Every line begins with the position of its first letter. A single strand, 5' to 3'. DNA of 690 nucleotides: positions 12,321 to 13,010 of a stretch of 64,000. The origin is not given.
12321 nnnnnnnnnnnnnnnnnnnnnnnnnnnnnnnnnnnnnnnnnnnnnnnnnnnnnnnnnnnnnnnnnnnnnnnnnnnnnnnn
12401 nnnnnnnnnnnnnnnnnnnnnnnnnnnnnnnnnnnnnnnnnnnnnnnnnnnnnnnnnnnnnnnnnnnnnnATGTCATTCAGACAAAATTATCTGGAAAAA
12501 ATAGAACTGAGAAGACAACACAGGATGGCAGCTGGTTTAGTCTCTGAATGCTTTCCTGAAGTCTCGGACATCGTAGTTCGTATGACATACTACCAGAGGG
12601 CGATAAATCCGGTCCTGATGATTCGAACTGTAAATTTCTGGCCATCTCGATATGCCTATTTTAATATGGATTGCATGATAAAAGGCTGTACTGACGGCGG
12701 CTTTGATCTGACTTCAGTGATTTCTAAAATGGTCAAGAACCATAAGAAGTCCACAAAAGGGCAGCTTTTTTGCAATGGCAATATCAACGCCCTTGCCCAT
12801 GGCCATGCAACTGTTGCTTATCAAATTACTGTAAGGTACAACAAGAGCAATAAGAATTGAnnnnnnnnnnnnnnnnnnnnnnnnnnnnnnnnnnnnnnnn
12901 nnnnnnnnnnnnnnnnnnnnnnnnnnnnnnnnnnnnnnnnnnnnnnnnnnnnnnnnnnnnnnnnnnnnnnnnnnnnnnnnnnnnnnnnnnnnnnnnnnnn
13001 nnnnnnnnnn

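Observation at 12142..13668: A decayed inverted duplicate of the complete csp locus brackets, and probably drives, an orphan two-gene cassette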

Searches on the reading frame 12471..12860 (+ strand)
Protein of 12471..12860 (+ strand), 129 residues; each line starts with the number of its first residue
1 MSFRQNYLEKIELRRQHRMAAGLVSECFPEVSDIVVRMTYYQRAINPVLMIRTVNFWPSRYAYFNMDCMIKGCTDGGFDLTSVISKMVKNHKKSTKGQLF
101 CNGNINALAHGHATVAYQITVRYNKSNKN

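Call 5: search_protein_families(library=pfam, proteins=[window:12471-12860:+], max_evalue=1)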
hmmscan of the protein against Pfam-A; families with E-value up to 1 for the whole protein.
window:12471-12860:+ (129 aa): 1 family
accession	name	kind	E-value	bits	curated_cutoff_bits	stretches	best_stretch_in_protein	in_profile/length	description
PF01949.23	Endo_dU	-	0.19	11.5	32.7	1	68-105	38-75/182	Endonuclease dU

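Call 8: find_encoding_contigs(protein=window:12471-12860:+, flank=6000, max_places=10)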
Protein window:12471-12860:+ (129 aa): 1 contig read that carries it; 1 place shown.
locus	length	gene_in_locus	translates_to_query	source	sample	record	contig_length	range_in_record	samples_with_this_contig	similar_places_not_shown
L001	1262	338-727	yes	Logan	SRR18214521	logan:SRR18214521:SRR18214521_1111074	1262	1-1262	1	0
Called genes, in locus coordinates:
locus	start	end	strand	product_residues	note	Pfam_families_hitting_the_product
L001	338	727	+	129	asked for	-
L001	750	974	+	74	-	-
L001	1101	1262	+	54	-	?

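Call 9: find_homologous_proteins(query=window:12471-12857:+, max_evalue=0.01)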
Query window:12471-12857:+ (129 aa): 463 proteins with E <= 0.01 among 467 candidates; the best 120 are listed.
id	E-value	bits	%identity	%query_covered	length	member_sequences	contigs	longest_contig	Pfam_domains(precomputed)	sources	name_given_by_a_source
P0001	4.5e-70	251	100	86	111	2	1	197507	-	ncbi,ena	-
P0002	7.8e-70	250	82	100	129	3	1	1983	-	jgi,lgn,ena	-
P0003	3.6e-63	229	78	97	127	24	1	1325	-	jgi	jgi:hypothetical protein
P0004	1.1e-62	227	74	97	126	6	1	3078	-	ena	-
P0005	1.6e-62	227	74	97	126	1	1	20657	-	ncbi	-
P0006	2.2e-62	226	74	97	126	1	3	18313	-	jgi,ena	-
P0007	3.7e-62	225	76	97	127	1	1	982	-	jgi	jgi:hypothetical protein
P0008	5.8e-62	225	75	97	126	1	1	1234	-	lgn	-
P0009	9.8e-62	224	76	97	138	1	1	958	-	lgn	-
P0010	1.4e-60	220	75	99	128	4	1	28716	-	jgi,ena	-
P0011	4.7e-60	219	74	97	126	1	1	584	-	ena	-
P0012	2.1e-59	217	71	97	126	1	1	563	-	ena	-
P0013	3.4e-59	216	73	97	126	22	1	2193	-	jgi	jgi:hypothetical protein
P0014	8.4e-59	215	72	97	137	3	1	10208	-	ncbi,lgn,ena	-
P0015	5.2e-58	212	70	96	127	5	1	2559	-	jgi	jgi:hypothetical protein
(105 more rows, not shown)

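Call 11: find_related_loci(query=A1, collection=genome_contigs, flank=4000)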
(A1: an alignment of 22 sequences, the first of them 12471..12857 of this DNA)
Query A1 (129 aa) in genome_contigs; peptide patterns used: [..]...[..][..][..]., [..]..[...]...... (x = any residue, [..] = any of these).
217 stretches matched a pattern; 189 encode a relative of the query (tblastn E <= 1e-3); the best 80 are kept; 80 distinct loci.
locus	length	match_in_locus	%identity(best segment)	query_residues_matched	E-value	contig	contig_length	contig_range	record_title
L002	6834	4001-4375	72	1-125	8e-65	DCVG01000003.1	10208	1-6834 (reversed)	MAG TPA_asm: Nitrospiraceae bacterium UBA2194 UBA2194_contig_80831, whole genome shotgun sequence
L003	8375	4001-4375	73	1-125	2e-64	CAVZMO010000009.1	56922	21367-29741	MAG: Thermodesulfovibrionales bacterium isolate MFD04408.bin.2.178 genome assembly, contig: contig_18322, whole genome s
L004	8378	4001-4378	71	1-126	1e-64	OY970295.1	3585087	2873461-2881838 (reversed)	MAG: Thermodesulfovibrionales bacterium isolate MFD01299.bin.c.3 genome assembly, chromosome: 1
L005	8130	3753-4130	67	1-126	1e-60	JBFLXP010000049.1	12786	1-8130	MAG: Nitrospirota bacterium isolate MAG061 MAG061_49, whole genome shotgun sequence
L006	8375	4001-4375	66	1-125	1e-60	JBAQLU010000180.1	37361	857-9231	MAG: Thermodesulfovibrionales bacterium isolate MFD12052_ilm_asm_bin4 k127_47279, whole genome shotgun sequence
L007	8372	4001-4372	67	1-124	5e-59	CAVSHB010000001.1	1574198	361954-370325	MAG: uncultured Nitrospiraceae bacterium isolate MFD01476.bin.1.136 genome assembly, contig: contig_11828, whole genome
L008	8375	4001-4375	66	1-125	2e-59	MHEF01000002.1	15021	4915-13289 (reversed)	MAG: Nitrospirae bacterium RBG_13_39_12 RBG_13_scaffold_10334, whole genome shotgun sequence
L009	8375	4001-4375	65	1-125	8e-59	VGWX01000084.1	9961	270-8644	MAG: Nitrospira sp. isolate K_DeepCast_150m_m2_200 K_DeepCast_150m_m2_200_Ga0194126_10014006, whole genome shotgun seque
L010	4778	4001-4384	65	1-128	2e-58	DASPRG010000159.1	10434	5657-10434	MAG TPA_asm: Thermodesulfovibrionales bacterium isolate SMAG_U12219 k141_1816354, whole genome shotgun sequence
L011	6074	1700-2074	63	1-125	4e-58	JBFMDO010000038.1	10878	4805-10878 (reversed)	MAG: Nitrospirota bacterium isolate MAG221 MAG221_38, whole genome shotgun sequence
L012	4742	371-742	65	1-124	1e-57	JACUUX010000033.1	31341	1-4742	MAG: Nitrospirae bacterium isolate Kmv42 NODE_642_length_31341_cov_91.379755, whole genome shotgun sequence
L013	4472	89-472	63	1-128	8e-58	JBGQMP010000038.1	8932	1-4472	MAG: Thermodesulfovibrionia bacterium isolate OBJ2_061818_150_15 k141_1395467_length_8932_cov_9.0000, whole genome shotg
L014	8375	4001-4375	64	1-125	2e-57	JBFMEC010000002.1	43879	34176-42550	MAG: Nitrospirota bacterium isolate MAG235 MAG235_2, whole genome shotgun sequence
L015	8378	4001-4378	66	1-126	2e-57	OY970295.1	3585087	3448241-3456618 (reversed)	MAG: Thermodesulfovibrionales bacterium isolate MFD01299.bin.c.3 genome assembly, chromosome: 1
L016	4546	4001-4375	64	1-125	3e-57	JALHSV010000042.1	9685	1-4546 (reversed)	MAG: Thermodesulfovibrionales bacterium isolate PFL7 seq_211757, whole genome shotgun sequence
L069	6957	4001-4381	55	1-127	1e-46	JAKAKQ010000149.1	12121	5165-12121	MAG: Nitrospirae bacterium isolate WY4.bin7 NODE_6583_length_12121_cov_1.668001, whole genome shotgun sequence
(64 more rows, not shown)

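Call 19: find_encoding_contigs(protein=P0002, flank=6000, max_places=10)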
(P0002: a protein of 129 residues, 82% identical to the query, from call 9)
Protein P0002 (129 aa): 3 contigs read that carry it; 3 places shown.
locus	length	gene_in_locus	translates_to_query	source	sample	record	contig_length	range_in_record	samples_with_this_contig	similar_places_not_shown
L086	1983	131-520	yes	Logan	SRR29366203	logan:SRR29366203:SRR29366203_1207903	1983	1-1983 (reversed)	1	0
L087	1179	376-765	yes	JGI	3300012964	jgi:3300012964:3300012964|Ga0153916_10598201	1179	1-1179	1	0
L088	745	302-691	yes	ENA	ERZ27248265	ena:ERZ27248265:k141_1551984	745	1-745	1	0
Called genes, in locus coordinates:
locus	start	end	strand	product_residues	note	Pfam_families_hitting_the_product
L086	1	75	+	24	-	?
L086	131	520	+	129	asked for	-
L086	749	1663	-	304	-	PF22505:RNase_J_b_CASP, PF07521:RMMBL, PF17770:RNase_J_C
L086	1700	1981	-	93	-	?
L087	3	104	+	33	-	?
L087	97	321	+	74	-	PF00313:CSD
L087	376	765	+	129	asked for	-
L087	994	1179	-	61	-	?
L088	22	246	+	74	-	PF00313:CSD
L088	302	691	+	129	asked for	-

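Call 22: predict_structure(alignment_id=A1)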
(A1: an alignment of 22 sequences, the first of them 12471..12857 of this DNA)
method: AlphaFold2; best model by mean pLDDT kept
length: 129 residues; sequences in the alignment: 22
mean_pLDDT: 73.0   pTM: 0.61
mean pLDDT of the five models: 73.0, 72.1, 71.6, 68.8, 67.7
residues with pLDDT >= 90: 8; 70-90: 70; 50-70: 43; < 50: 8
segments of 3 or more residues with pLDDT < 50: 127-129
pLDDT, mean of each block of 10 residues (from residue 1): 58 64 63 83 62 63 77 80 87 91 69 85 68
secondary structure, 60 per line:
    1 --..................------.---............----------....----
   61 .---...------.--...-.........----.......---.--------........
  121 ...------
elements in order: H3-20 E31-42 E53-56 E65-67 E77-79 H81-89 E94-100 E113-123

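Call 30: fold_search(model_id=the predicted structure, library=pdb)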
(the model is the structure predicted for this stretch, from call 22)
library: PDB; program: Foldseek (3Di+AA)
matches with E <= 10: 312; with E <= 0.001: 0
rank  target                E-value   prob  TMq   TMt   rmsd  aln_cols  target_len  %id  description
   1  9zk0_A                4.6e-01  0.23  0.33  0.31  13.3       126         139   10  Crystal structure of a calcium bound C2 domain containing protein from Trichomonas vaginalis (released 2025-12-17)
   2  6ei6_A                5.2e-01  0.16  0.28  0.16  17.2       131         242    8  CC2D1B coordinates ESRCT-III activity during the mitotic reformation of the nuclear envelope (released 2018-10-10)
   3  4odm_B                5.5e-01  0.06  0.16  0.14  19.0       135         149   10  Structure of SlyD from Thermus thermophilus in complex with S2-W23A peptide (released 2015-01-14)
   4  9bz4_C                5.8e-01  0.21  0.33  0.12   8.5       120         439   11  Crystal structure of the C2 and GAP domains of human p120RasGAP (released 2025-01-22)
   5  4odm_A                5.8e-01  0.06  0.17  0.15  17.6       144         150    8  Structure of SlyD from Thermus thermophilus in complex with S2-W23A peptide (released 2015-01-14)
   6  7oxg_A                6.5e-01  0.12  0.23  0.24   9.3       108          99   13  ttSlyD FKBP domain with M8A pseudo-wild-type S2 peptide (released 2022-03-16)
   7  2o5u_C                7.6e-01  0.33  0.30  0.28  15.2       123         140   10  Crystal structure of the PA5185 protein from Pseudomonas Aeruginosa strain PAO1- orthorhombic form (C222). (released 2007-12-18)
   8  2av9_H                8.1e-01  0.35  0.32  0.30  14.9       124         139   10  Crystal Structure of the PA5185 protein from Pseudomonas Aeruginosa Strain PAO1. (released 2005-10-18)
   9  2o5u_A                8.1e-01  0.30  0.30  0.27  15.1       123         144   10  Crystal structure of the PA5185 protein from Pseudomonas Aeruginosa strain PAO1- orthorhombic form (C222). (released 2007-12-18)
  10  3gty_X                8.1e-01  0.14  0.24  0.10  10.3       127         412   17  Promiscuous Substrate Recognition in Folding and Assembly Activities of the Trigger Factor Chaperone (released 2009-12-22)
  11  2o0o_C                8.1e-01  0.04  0.14  0.12  14.7       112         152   16  Crystal structure of TL1A (released 2007-10-30)
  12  7dbu_B                8.5e-01  0.08  0.25  0.22  12.0       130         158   11  Crystal structure of catalytic domain of Anhydrobiosis-related Mn-dependent Peroxidase (AMNP) from Ramazzottius varieo (released 2021-10-06)
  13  2p0d                  8.5e-01  0.08  0.18  0.21  10.6       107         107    7  ArhGAP9 PH domain in complex with Ins(1,4,5)P3 (released 2007-03-27)
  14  3apf                  8.5e-01  0.08  0.22  0.06  19.0       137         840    9  Crystal structure of human PI3K-gamma in complex with CH5039699 (released 2011-04-13)
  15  3cgm                  8.5e-01  0.05  0.17  0.15  18.6       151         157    8  Crystal structure of thermophilic SlyD (released 2009-03-10)
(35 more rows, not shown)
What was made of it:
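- Tried and rejected: Foldseek against PDB with the AlphaFold2 model (pLDDT 73) gave nothing below E = 0.4 (calls 22, 30).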

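Call 37: search_protein_families(library=ncbifam, proteins=[window:12471-12860:+], max_evalue=1)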
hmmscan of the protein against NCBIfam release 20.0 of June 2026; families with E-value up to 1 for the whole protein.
window:12471-12860:+ (129 aa): 0 families

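Call 38: search_solved_structures(query=A1, max_evalue=10)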
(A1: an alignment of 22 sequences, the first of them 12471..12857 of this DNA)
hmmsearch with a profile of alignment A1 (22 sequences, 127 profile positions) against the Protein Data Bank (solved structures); distinct sequences matched with E-value up to 10: 1.
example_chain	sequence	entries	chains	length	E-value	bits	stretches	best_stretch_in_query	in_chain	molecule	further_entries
4yli_A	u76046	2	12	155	0.89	12.6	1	70-110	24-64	Collectin-11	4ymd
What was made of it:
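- Tried and rejected: The PDB profile search gave nothing credible (call 38).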

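Call 45: search_protein_representatives(alignment_id=A1)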
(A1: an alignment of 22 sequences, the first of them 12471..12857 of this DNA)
Query: 22 sequences, 127 profile positions. Proteins with E-value up to 0.001 (for the whole library): 400; up to 1e-10: 115; up to 1e-30: 34. The best 150 are listed.
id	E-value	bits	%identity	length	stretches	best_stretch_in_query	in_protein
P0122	3.0e-53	195.2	-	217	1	1-124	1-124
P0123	4.9e-51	188.0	-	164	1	2-125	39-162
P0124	6.7e-50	184.4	-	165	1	1-126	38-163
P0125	2.5e-46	172.8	-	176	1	1-126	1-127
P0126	7.2e-46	171.3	-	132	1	1-125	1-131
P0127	7.5e-44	164.8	-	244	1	1-124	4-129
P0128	2.3e-39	150.3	-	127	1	1-125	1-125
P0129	4.2e-39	149.5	-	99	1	1-98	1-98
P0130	4.9e-39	149.2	-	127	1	1-125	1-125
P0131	5.8e-39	149.0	-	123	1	11-109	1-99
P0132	2.2e-37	143.9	-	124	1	3-126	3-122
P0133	2.5e-37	143.7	-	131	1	8-124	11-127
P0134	2.5e-37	143.7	-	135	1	1-126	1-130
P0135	2.2e-36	140.7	-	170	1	1-125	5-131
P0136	3.2e-36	140.1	-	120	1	1-126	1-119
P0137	1.4e-35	138.1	-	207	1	4-125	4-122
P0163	7.9e-28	113.0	-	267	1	12-125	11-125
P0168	4.2e-26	107.5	-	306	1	12-125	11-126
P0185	1.6e-20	89.5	-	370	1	12-125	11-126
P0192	2.8e-19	85.4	-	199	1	7-123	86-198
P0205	7.2e-15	71.1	-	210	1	4-124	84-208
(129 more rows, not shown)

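Call 46: search_protein_families(library=pfam, proteins=[P0122, P0127, P0163, P0168, P0185, P0192, P0205, P0137, P0125, P0135], max_evalue=0.01)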
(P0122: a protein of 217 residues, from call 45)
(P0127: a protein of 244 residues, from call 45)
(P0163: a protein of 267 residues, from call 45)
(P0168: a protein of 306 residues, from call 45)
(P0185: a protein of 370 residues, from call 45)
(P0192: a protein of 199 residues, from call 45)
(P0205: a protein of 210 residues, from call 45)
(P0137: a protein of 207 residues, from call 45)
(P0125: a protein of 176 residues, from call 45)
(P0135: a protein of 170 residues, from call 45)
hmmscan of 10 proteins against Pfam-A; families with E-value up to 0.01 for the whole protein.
P0122 (217 aa): 2 families
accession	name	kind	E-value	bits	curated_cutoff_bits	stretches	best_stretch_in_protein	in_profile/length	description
PF07382.16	HC2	-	5.4e-07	30.3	40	1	142-212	45-116/194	Histone H1-like nucleoprotein HC2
PF02095.21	Extensin_1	-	0.0008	19.7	105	1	135-210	4-99/171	Extensin-like protein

P0127 (244 aa): 0 families

P0163 (267 aa): 0 families

P0168 (306 aa): 0 families

P0185 (370 aa): 0 families

P0192 (199 aa): 0 families

P0205 (210 aa): 0 families

P0137 (207 aa): 0 families

P0125 (176 aa): 0 families

P0135 (170 aa): 0 families

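Call 49: list_cluster_members(proteins=[P0001, P0121, P0002])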
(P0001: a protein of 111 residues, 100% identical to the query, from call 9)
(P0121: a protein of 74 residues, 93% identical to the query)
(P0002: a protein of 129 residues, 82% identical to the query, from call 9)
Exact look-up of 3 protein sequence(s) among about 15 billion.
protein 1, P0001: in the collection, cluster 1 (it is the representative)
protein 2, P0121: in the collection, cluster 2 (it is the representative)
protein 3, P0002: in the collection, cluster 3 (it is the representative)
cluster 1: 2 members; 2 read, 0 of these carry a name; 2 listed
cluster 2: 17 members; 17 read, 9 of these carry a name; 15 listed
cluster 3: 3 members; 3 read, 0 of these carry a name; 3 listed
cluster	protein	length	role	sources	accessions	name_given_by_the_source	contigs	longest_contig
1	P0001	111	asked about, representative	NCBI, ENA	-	-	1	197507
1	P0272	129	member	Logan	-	-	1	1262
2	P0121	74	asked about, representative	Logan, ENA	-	-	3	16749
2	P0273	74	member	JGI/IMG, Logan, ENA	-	hypothetical protein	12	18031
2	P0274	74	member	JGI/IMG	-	hypothetical protein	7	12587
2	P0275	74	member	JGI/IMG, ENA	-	hypothetical protein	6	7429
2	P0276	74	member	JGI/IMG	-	hypothetical protein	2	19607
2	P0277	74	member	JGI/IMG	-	hypothetical protein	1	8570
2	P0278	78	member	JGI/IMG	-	hypothetical protein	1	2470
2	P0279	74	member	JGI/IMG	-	hypothetical protein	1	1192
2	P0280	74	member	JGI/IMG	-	hypothetical protein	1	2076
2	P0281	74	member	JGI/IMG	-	hypothetical protein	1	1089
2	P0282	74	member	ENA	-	-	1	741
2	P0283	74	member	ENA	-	-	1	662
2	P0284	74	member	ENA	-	-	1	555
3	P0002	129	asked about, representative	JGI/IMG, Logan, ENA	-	-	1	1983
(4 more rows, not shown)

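Call 50: find_encoding_contigs(protein=P0273, flank=3500, max_places=8)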
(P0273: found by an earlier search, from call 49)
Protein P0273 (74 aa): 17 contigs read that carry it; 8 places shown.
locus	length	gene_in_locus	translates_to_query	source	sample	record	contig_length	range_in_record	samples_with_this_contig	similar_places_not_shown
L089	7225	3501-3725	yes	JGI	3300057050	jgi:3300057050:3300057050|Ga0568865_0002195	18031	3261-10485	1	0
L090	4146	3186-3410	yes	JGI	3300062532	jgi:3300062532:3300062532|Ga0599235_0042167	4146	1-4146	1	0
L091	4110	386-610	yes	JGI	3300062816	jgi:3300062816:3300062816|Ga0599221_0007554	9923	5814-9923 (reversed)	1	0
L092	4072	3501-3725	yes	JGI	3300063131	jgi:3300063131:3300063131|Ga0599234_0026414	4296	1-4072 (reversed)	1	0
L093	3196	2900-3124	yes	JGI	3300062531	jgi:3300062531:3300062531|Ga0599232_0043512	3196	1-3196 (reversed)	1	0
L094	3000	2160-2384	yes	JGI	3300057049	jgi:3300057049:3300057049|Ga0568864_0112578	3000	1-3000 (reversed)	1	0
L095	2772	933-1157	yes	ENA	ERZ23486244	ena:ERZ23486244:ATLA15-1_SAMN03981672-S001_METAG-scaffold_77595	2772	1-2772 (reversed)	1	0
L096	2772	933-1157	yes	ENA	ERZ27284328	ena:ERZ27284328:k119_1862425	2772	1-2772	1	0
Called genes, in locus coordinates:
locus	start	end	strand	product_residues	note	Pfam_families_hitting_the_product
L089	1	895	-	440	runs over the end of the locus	PF03734:YkuD, PF05036:SPOR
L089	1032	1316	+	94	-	-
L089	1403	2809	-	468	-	PF02310:B12-binding, PF04055:Radical_SAM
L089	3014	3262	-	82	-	PF13083:KH_KhpA-B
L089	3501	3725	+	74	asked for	-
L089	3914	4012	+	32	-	-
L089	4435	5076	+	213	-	PF01058:Oxidored_q6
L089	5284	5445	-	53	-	PF26408:DUF8106 (faint)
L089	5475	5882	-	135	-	-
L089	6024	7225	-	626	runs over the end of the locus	PF06480:FtsH_ext, PF00004:AAA, PF07728:AAA_5 (faint), PF17862:AAA_lid_3, PF01434:Peptidase_M41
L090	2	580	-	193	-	?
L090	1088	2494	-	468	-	PF02310:B12-binding, PF04055:Radical_SAM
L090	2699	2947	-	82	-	PF13083:KH_KhpA-B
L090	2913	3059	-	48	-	-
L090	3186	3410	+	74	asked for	-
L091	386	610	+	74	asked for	-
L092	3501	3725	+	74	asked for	-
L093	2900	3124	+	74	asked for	-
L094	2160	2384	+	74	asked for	-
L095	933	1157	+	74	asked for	-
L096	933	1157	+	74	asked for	-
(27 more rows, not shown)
